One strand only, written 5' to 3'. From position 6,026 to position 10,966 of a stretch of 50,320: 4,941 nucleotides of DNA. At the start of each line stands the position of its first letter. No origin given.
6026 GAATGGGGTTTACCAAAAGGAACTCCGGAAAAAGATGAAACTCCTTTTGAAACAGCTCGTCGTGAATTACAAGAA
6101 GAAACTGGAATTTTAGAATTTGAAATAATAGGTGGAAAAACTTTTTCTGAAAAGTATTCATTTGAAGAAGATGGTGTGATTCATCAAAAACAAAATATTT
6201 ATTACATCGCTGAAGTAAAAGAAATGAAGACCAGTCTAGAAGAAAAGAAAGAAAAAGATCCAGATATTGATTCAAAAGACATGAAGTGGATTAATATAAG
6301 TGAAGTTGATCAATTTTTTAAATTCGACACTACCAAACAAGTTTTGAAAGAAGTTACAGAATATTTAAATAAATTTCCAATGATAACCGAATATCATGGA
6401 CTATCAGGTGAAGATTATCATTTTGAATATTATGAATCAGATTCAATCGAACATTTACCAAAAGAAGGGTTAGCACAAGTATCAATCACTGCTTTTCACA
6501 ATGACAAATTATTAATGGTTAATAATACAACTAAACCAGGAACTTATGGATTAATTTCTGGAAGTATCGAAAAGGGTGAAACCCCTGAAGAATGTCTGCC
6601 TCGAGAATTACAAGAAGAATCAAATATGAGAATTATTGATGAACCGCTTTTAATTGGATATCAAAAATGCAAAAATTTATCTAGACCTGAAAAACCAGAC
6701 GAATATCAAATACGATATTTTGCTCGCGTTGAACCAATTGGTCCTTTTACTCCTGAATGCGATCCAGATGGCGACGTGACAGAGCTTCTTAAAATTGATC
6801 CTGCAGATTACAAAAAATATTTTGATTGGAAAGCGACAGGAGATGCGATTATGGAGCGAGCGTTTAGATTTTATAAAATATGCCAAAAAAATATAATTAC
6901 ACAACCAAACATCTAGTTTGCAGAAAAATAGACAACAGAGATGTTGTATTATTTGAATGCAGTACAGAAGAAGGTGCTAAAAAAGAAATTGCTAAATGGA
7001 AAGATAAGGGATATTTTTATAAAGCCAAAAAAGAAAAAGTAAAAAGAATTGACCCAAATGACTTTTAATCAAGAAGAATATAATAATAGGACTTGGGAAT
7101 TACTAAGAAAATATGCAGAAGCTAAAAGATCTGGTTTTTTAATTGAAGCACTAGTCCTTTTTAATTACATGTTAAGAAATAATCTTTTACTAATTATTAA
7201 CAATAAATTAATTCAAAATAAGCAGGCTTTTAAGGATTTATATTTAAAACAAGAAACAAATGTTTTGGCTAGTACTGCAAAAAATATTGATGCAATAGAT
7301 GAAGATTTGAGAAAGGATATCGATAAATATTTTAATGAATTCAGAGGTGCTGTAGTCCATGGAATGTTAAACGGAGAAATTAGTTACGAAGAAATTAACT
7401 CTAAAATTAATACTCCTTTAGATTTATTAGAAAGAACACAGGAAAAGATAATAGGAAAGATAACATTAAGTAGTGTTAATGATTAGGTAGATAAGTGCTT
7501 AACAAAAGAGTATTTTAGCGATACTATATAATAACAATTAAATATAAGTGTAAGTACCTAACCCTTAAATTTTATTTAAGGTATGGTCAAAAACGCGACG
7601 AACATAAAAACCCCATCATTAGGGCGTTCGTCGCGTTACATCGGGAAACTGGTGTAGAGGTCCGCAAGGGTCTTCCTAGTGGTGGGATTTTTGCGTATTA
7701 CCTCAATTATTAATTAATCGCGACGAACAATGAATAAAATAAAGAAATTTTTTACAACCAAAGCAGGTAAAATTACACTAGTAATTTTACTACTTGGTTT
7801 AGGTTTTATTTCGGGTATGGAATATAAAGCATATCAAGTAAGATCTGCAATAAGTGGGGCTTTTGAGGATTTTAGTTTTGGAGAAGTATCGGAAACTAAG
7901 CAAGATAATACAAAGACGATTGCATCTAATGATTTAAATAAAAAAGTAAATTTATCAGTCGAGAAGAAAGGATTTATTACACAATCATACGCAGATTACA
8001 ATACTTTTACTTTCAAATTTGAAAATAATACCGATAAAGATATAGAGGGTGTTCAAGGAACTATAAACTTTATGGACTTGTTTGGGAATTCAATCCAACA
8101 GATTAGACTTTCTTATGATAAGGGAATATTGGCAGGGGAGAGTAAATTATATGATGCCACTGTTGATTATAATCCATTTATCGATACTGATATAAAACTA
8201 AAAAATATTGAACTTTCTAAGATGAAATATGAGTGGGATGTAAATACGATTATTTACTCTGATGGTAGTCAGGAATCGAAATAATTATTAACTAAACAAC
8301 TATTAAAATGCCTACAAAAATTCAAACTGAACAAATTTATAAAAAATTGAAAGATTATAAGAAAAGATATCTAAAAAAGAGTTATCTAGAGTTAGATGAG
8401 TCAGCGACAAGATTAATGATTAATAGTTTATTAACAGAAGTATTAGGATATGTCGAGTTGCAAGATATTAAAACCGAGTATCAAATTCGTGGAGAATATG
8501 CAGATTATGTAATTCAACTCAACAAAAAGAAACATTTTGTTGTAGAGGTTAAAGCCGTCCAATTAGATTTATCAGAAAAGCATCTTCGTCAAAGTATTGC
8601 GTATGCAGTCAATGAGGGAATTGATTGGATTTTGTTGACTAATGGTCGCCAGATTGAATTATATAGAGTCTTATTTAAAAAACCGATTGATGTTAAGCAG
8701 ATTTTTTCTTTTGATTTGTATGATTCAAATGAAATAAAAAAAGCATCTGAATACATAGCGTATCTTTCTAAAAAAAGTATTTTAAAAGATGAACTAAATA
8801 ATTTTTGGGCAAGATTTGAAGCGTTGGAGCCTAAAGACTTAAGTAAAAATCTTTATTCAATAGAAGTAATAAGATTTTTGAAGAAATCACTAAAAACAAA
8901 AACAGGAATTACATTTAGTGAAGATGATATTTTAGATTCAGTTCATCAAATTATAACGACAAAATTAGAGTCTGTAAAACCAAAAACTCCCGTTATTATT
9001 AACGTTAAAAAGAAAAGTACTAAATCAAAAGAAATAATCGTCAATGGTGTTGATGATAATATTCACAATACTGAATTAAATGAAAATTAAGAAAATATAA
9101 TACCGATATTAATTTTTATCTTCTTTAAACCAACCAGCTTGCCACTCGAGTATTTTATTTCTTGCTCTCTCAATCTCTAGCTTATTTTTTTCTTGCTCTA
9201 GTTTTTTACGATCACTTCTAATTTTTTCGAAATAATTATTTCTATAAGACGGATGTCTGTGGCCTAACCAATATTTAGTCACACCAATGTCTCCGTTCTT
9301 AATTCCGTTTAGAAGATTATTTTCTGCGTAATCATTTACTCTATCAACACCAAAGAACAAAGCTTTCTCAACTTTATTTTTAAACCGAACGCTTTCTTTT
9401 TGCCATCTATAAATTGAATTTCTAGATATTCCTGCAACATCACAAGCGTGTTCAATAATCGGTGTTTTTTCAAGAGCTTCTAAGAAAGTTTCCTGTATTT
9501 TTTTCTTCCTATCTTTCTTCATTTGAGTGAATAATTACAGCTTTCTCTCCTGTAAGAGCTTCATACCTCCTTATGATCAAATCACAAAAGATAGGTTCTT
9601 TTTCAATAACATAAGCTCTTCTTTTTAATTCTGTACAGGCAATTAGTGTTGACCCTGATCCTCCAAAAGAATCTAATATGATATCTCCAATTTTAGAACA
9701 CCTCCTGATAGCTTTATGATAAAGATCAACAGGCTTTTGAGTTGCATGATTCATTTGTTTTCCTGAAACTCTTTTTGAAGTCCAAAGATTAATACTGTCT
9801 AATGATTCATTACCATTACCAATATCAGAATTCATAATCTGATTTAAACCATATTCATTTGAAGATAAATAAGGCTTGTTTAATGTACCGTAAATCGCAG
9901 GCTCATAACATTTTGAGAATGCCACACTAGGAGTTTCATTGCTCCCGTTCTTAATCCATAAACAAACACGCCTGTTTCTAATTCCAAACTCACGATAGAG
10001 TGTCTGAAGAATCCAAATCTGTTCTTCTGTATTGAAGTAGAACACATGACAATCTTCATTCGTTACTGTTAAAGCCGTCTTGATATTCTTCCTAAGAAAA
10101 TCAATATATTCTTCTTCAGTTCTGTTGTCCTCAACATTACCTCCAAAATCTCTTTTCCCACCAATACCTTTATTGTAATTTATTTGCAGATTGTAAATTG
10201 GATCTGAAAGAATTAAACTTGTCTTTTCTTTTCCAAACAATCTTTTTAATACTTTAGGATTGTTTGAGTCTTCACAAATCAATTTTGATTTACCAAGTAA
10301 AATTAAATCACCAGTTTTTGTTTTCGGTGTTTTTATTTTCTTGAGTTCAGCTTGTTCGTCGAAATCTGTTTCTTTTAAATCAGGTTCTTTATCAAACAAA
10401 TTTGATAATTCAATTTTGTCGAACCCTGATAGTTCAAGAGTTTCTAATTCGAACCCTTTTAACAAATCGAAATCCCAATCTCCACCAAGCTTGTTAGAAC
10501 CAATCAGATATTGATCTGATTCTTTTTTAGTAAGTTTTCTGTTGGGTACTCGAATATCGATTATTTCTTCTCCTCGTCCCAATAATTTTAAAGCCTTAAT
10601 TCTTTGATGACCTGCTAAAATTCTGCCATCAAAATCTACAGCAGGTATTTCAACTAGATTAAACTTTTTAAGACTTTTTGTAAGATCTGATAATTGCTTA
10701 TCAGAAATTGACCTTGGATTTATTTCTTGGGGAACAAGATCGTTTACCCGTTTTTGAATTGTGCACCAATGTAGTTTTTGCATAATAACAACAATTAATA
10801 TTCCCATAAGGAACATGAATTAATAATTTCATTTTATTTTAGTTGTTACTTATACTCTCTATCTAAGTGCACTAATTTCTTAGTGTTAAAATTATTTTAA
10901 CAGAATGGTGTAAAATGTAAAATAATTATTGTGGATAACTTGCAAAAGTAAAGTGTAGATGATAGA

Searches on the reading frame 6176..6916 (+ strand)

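Call 54: search_protein_families(library=pfam, proteins=[window:6176-6916:+], max_evalue=0.001)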
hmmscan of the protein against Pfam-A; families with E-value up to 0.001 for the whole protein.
window:6176-6916:+ (246 aa): 1 family
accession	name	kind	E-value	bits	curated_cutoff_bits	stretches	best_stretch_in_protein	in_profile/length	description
PF00293.34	NUDIX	-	1e-10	42.2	21.1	1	103-203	7-111/134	NUDIX domain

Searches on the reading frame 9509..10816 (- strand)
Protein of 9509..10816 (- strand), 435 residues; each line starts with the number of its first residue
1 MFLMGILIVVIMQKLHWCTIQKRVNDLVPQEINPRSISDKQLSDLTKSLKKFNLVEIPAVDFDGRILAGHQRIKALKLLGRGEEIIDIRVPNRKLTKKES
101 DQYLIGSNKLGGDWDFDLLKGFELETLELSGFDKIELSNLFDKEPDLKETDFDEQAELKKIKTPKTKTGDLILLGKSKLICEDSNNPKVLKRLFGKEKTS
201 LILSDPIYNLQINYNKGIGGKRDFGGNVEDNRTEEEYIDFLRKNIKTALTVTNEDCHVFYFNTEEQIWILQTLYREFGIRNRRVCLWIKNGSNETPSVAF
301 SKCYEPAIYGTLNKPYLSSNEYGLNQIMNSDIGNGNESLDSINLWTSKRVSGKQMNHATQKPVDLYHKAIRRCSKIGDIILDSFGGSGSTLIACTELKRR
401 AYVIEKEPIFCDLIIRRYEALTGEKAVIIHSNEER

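Call 54: search_protein_families(library=pfam, proteins=[window:9509-10816:-], max_evalue=0.001)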
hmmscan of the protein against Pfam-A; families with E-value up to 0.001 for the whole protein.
window:9509-10816:- (435 aa): 1 family
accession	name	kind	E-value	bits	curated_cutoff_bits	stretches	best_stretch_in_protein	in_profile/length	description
PF01555.25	N6_N4_Mtase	-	1.5e-27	97.5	26.7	1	200-414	2-219/221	DNA methylase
